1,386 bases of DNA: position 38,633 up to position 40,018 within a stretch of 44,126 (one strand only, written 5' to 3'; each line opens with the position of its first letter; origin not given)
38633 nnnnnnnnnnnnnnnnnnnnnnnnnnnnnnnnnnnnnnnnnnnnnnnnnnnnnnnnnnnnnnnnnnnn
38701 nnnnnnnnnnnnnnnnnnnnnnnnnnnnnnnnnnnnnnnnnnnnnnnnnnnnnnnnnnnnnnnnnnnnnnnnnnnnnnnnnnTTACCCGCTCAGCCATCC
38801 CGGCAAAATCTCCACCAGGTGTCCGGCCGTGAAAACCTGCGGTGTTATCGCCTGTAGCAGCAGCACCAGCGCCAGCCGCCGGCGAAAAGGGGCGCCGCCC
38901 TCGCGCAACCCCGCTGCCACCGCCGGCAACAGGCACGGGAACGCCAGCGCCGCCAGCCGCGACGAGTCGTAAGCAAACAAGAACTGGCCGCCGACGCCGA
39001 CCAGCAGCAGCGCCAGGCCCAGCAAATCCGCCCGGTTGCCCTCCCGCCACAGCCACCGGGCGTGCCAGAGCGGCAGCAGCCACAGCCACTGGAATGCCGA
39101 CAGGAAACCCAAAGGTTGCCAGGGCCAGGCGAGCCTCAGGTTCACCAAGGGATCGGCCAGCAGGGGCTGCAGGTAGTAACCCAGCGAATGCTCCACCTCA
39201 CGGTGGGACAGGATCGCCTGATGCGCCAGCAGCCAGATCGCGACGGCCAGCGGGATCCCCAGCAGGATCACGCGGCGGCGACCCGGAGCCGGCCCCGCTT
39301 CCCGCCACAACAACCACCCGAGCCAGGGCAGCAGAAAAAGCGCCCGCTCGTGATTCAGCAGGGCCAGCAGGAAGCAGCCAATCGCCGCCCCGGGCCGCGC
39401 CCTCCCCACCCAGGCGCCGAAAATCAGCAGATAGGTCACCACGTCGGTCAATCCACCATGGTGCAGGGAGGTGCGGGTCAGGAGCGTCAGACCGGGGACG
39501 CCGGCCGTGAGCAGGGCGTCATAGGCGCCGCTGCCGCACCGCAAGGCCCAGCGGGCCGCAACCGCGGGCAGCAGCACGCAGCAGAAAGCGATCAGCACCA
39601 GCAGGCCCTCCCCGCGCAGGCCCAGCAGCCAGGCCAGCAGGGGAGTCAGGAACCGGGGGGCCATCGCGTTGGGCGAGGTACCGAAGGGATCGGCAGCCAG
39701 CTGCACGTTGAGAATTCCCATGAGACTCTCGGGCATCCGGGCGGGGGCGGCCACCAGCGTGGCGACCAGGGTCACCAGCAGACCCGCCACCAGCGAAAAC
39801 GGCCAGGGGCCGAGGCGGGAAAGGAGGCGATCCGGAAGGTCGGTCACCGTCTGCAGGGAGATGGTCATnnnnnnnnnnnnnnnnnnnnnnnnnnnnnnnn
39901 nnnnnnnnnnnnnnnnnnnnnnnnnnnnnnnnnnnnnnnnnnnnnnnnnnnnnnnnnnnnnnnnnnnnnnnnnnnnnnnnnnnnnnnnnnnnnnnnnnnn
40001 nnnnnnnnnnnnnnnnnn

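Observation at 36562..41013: Two tail-family genes flank an ArnT/PMT-like GT-C enzyme and a second uncharacterised polytopic membrane protein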

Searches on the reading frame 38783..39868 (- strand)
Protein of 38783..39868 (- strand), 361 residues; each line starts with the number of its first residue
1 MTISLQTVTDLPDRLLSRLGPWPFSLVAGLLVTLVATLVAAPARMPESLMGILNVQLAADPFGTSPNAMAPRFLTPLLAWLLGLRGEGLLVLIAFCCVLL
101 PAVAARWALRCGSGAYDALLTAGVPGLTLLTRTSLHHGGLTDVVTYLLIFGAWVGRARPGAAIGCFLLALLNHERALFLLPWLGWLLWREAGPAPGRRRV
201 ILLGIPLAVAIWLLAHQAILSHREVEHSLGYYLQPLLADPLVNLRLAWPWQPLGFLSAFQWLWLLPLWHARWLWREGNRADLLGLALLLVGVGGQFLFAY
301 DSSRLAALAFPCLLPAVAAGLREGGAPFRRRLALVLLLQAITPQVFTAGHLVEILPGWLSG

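Call 3: search_protein_families(library=pfam, proteins=[window:38783-39868:-], max_evalue=1)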
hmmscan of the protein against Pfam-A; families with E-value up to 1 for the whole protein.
window:38783-39868:- (361 aa): 0 families

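Call 4: search_protein_families(library=ncbifam, proteins=[window:38783-39868:-], max_evalue=1)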
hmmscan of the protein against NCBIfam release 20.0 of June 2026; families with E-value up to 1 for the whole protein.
window:38783-39868:- (361 aa): 0 families

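Call 10: search_solved_structures(query=window:38783-39868:-, max_evalue=10)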
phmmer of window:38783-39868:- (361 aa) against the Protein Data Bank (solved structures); distinct sequences matched with E-value up to 10: 0.

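Call 15: find_homologous_proteins(query=window:38783-39868:-)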
Query window:38783-39868:- (361 aa): 11 proteins with E <= 0.001 among 8000 candidates.
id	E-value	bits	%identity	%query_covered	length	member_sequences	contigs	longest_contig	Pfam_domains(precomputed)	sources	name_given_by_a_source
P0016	1.8e-230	783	100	100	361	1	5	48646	-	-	-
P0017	5.4e-136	472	66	99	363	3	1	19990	-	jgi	jgi:hypothetical protein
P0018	2.0e-134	467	67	99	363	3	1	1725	-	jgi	jgi:hypothetical protein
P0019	2.3e-132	460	63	99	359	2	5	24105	-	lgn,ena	-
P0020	1.2e-128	448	63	99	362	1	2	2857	-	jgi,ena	-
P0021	2.3e-128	447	63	96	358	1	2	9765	-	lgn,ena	-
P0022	8.4e-127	442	64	96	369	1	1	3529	-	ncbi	-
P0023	1.9e-116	408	59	99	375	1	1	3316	-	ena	-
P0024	8.5e-97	343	57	96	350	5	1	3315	-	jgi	-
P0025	1.5e-39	154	35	92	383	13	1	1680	-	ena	-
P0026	3.4e-37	147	36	93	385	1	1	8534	-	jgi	-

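Call 18: find_encoding_contigs(protein=P0017, flank=8000, max_places=2)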
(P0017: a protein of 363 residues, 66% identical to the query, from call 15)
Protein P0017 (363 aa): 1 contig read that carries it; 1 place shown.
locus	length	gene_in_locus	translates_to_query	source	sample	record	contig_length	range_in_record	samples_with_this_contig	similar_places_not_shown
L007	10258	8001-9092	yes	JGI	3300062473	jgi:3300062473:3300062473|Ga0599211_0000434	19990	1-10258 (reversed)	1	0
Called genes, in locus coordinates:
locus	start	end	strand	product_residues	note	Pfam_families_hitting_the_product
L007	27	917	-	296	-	PF13489:Methyltransf_23, PF13649:Methyltransf_25, PF13847:Methyltransf_31, PF08241:Methyltransf_11, PF08242:Methyltransf_12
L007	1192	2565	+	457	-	PF00772:DnaB, PF03796:DnaB_C, PF13481:AAA_25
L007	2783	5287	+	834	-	-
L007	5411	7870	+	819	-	-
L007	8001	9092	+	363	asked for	-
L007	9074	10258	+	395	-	?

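Call 19: find_encoding_contigs(protein=P0019, flank=8000, max_places=3)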
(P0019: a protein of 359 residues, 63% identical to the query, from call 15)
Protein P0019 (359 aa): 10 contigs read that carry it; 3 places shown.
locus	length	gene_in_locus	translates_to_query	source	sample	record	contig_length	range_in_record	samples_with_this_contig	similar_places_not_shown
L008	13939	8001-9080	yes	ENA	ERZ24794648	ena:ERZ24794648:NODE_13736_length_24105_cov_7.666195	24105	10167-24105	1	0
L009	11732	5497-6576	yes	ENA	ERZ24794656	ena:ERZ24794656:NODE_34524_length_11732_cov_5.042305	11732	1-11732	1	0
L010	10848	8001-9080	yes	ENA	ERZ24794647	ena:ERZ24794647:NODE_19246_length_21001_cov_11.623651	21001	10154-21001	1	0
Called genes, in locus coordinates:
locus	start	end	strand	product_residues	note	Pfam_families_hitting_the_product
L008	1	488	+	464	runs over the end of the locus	PF18962:Por_Secre_tail (weak)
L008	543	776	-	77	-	-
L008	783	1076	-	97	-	-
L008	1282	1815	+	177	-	-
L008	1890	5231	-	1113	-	PF00930:DPPIV_N (faint), PF07676:PD40, PF26549:Tricorn_N, PF26550:Tricorn_2nd, PF26549:Tricorn_N, PF01979:Amidohydro_1, PF07969:Amidohydro_3 (weak)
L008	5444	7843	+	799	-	PF13860:FlgD_ig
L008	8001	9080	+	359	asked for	-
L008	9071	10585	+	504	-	-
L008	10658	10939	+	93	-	-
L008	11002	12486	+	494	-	PF22483:Mu-transpos_C_2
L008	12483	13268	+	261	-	PF01695:IstB_IS21, PF00308:Bac_DnaA (weak), PF13191:AAA_16 (weak), PF13604:AAA_30 (faint), PF20720:nSTAND3 (weak), PF00004:AAA (weak), PF07728:AAA_5 (faint)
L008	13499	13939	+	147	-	?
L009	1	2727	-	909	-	?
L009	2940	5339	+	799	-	PF13860:FlgD_ig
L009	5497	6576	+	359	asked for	-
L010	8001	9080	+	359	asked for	-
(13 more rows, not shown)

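Call 20: find_encoding_contigs(protein=P0021, flank=8000, max_places=2)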
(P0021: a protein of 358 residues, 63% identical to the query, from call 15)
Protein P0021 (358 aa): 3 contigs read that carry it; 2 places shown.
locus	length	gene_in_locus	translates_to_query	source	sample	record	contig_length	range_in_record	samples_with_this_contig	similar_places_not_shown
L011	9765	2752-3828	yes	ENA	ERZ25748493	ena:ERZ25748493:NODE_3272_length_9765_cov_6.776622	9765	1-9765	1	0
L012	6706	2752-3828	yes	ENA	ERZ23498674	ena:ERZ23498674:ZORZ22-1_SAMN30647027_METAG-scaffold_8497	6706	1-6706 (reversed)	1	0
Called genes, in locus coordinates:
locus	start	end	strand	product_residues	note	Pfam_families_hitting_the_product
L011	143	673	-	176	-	-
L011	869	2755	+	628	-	-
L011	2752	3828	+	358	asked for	-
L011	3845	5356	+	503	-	-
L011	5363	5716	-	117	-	PF01740:STAS, PF13466:STAS_2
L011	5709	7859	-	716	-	PF17203:sCache_3_2, PF00672:HAMP, PF07228:SpoIIE, PF13581:HATPase_c_2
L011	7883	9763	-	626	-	?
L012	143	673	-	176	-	-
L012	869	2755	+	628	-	-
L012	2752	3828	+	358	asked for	-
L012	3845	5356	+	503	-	-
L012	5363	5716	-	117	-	PF01740:STAS, PF13466:STAS_2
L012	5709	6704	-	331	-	?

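Call 29: search_solved_structures(query=A3, max_evalue=10, show_alignments=2)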
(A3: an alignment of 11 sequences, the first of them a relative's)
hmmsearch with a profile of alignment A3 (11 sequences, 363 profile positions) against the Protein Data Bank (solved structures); distinct sequences matched with E-value up to 10: 0.

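Call 33: predict_structure(alignment_id=A3)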
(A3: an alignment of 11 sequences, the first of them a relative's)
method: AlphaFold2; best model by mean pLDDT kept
length: 361 residues; sequences in the alignment: 11
mean_pLDDT: 81.1   pTM: 0.82
mean pLDDT of the five models: 81.1, 79.7, 78.6, 77.4, 73.3
residues with pLDDT >= 90: 162; 70-90: 122; 50-70: 44; < 50: 33
segments of 3 or more residues with pLDDT < 50: 1-7, 249-258, 347-361
pLDDT, mean of each block of 10 residues (from residue 1): 47 88 95 82 79 93 87 94 94 92 93 91 79 71 89 92 96 90 94 93 96 91 62 70 61 48 82 91 91 75 64 87 89 85 52 38 39
secondary structure, 60 per line:
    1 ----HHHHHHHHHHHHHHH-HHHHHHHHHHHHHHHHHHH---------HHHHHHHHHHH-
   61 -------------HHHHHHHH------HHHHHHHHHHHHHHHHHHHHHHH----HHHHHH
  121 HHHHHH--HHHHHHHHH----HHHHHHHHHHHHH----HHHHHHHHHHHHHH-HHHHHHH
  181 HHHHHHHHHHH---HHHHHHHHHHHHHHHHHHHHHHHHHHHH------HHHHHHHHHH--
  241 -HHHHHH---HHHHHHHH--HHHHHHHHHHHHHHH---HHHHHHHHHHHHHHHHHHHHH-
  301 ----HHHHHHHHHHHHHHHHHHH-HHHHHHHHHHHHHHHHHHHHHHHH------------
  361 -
elements in order: H5-19 H21-39 H49-59 H74-81 H88-110 H115-126 H129-137 H142-154 H159-172 H174-191 H195-222 H229-238 H242-247 H251-258 H261-275 H279-299 H305-323 H325-348

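Call 37: fold_search(model_id=the predicted structure, library=pdb)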
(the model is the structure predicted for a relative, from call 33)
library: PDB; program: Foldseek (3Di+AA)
matches with E <= 10: 284; with E <= 0.001: 0
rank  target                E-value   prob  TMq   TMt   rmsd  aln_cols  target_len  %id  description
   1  9i5k_A                7.8e-03  1.00  0.53  0.41   8.7       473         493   13  Structure of the Chaetomium thermophilum Pmt4 homodimer (C2 symmetry) (released 2025-12-24)
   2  9s6t_A                8.1e-03  1.00  0.53  0.42   6.8       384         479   13  Ternary cryo-EM structure of chicken ALG12 with Dol25-PP-GlcNAc2Man7, Dol25-P-Man, and Fab (released 2026-03-18)
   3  3waj                  1.6e-02  1.00  0.49  0.26  15.0       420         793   14  Crystal structure of the Archaeoglobus fulgidus oligosaccharyltransferase (O29867_ARCFU) complex with Zn and sulfate (released 2013-10-30)
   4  8if8_C                3.0e-02  0.99  0.42  0.28  12.6       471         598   15  Arabinosyltransferase AftA (released 2023-05-31)
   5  6ftg_5                5.6e-02  1.00  0.49  0.31  14.1       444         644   12  Subtomogram average of OST-containing ribosome-translocon complexes from canine rough microsomal membranes (released 2018-03-21)
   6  6s7t_A                6.1e-02  0.98  0.42  0.26  11.0       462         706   11  Cryo-EM structure of human oligosaccharyltransferase complex OST-B (released 2019-12-18)
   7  9i5l_A                8.5e-02  1.00  0.37  0.21   6.4       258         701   13  Structure of the Chaetomium thermophilum Pmt4 homodimer (C1 symmetry) (released 2025-12-24)
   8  9s6r_A                1.2e-01  0.99  0.46  0.44  11.0       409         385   13  Ternary cryo-EM structure of yeast ALG3 with Dol25-PP-GlcNAc2Man5, Dol25-P-Man, and Fab (released 2026-03-18)
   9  6p25_A                1.5e-01  0.98  0.34  0.19   6.5       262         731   14  Structure of S. cerevisiae protein O-mannosyltransferase Pmt1-Pmt2 complex bound to the sugar donor and a peptide acce (released 2019-07-10)
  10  5u9w_B                2.0e-01  0.14  0.14  0.13  21.2       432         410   15  Structure of CNTnw N149L in the intermediate 3 state (released 2017-04-12)
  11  5l24_B                2.5e-01  0.11  0.13  0.13  21.9       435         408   14  Structure of CNTnw N149L in the intermediate 2 state (released 2017-04-12)
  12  5l2b_B                2.9e-01  0.10  0.13  0.12  22.4       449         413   14  Structure of CNTnw N149S, E332A in an outward-facing state (released 2017-04-12)
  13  9dm5                  3.4e-01  0.75  0.36  0.34  11.8       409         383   18  Product-Bound mannosyltransferase PimE (released 2025-06-25)
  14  7x1w_A                3.4e-01  0.10  0.13  0.09  27.1       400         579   18  Cryo-EM structure of human ABCD1 E630Q in the presence of ATP in inward-facing state (released 2023-03-22)
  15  8b6l_I                3.6e-01  0.94  0.49  0.30  13.7       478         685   12  Subtomogram average of the human Sec61-TRAP-OSTA-translocon (released 2022-12-07)
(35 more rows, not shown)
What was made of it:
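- Closest known: Protein O-mannosyltransferases. Same: M361's membrane core matches the Pmt4 transmembrane domain (TM 0.53; call 37).
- For M361 they are Pmt4, ALG12, AglB, AftA, STT3, ALG3 and PimE (call 37). M361's best match is Pmt4 (call 37). The fold-match statistics are weak (call 37). The top nine fold matches are all GT-C enzymes with prob >=0.98 (call 37).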

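Call 53: search_protein_families(library=pfam, alignment_id=A3, max_evalue=10)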
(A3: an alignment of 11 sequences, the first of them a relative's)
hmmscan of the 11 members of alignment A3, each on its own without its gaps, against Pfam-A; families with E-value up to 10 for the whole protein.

A. member 1, P0016 (361 aa): 0 families

B. families by the number of members that match (of 11 scanned): 3 families
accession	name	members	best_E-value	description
PF12292.13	DUF3624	1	0.036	Protein of unknown function (DUF3624)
PF07885.22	Ion_trans_2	1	0.2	Ion channel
PF15860.11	DUF4728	1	0.69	Domain of unknown function (DUF4728)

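Call 54: search_protein_families(library=pfam, proteins=[L011:869-2755:+, L007:5411-7870:+, L007:2783-5287:+, L008:5444-7843:+, L011:143-673:-], max_evalue=0.1)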
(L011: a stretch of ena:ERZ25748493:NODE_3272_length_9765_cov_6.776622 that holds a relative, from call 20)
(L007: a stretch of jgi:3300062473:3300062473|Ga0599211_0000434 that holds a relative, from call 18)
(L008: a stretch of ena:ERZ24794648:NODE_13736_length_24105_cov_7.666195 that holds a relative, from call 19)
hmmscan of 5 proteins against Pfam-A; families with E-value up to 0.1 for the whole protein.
L011:869-2755:+ (628 aa): 3 families
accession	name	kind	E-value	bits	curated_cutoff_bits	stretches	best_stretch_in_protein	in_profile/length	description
PF14870.12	PSII_BNR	-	5.5e-60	203.6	27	7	222-339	19-139/303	Photosynthesis system II assembly factor YCF48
PF15902.12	Sortilin-Vps10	-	8e-15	55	33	0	452-548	2-109/446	Sortilin, neurotensin receptor 3,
PF02012.26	BNR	-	3.4e-11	41.8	27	0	582-591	3-12/12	BNR/Asp-box repeat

L007:5411-7870:+ (819 aa): 0 families

L007:2783-5287:+ (834 aa): 1 family
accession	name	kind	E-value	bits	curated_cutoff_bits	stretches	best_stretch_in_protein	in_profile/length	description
PF00801.26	PKD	-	0.0001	22.7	23.5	1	338-416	11-73/80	PKD domain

L008:5444-7843:+ (799 aa): 4 families
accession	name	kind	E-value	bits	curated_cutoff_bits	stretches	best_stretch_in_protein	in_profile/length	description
PF13860.13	FlgD_ig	-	2.6e-10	40.6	27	1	732-786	22-75/79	FlgD Ig-like domain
PF13585.12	CHU_C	-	0.00019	22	27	1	733-786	27-72/86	CHU_C Type IX secretion signal domain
PF18962.6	Por_Secre_tail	-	0.017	15.9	27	0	716-790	3-68/75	Secretion system C-terminal sorting domain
PF04480.18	DUF559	-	0.081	13.2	20.6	0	647-685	46-82/109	Protein of unknown function (DUF559)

L011:143-673:- (176 aa): 0 families

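Call 78: find_encoding_contigs(protein=P0026, flank=8000, max_places=2)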
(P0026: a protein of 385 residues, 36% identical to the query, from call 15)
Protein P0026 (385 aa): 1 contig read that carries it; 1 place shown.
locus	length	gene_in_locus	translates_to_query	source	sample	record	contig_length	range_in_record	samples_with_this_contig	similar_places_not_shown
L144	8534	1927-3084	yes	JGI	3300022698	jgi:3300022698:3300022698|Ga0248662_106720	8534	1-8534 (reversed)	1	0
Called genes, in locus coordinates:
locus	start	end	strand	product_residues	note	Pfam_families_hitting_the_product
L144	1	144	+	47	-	?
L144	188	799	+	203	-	PF00881:Nitroreductase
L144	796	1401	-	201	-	-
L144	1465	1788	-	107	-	-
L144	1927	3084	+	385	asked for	-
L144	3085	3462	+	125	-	PF07661:MORN_2 (faint)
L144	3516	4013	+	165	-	PF14352:DUF4402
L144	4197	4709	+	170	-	-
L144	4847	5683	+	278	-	PF00345:PapD_N (weak)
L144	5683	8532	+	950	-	?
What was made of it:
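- A distant M361 homologue precedes a chaperone-usher fibre cluster in L144 (call 78).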
